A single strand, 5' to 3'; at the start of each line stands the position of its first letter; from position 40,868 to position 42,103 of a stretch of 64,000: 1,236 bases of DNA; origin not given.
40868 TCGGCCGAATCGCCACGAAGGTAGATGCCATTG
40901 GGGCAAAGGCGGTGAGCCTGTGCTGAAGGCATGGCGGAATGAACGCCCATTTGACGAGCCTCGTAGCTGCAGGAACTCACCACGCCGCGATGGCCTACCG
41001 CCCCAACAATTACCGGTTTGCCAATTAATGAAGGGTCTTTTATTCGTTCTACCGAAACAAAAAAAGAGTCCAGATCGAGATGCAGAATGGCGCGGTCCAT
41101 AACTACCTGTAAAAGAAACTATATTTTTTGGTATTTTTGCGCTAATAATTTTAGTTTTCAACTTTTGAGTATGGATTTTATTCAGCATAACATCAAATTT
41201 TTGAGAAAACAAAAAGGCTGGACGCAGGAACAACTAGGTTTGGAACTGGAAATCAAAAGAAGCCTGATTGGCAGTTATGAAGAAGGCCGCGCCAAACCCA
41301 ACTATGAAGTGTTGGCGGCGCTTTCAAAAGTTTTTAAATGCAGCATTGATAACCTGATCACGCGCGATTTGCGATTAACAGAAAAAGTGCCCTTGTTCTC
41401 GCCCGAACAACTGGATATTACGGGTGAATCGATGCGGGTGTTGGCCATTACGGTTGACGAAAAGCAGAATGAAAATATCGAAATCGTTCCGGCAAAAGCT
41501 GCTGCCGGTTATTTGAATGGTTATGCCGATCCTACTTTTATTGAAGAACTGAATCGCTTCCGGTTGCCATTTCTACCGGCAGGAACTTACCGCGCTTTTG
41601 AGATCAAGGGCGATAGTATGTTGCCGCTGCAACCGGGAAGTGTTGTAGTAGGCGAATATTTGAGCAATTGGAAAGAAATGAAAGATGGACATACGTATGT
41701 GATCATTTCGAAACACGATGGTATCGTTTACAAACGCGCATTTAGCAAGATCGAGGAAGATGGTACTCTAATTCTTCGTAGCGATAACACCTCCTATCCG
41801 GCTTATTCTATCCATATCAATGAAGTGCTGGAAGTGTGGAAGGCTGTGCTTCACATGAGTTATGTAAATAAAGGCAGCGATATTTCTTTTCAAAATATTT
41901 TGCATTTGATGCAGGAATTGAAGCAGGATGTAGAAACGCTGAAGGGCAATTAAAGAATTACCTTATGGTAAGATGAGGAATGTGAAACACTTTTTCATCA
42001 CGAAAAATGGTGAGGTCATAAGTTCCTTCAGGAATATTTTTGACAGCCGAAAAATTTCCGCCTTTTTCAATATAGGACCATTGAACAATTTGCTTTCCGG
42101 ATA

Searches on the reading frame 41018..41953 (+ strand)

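Call 9: search_protein_families(library=pfam, proteins=[window:41018-41953:+], max_evalue=0.001)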
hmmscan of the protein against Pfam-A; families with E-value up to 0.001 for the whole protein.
window:41018-41953:+ (311 aa): 4 families
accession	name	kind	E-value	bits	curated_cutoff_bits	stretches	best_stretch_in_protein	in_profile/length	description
PF01381.28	HTH_3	-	1e-13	51.5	23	1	59-111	1-53/55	Helix-turn-helix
PF12844.13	HTH_19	-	1.4e-10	41.4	30.2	1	58-115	3-60/64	Helix-turn-helix domain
PF13560.12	HTH_31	-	2e-07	31.7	27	1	62-109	9-57/64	Helix-turn-helix domain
PF00717.28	Peptidase_S24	-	5.1e-06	26.6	23.3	1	160-273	5-111/116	Peptidase S24-like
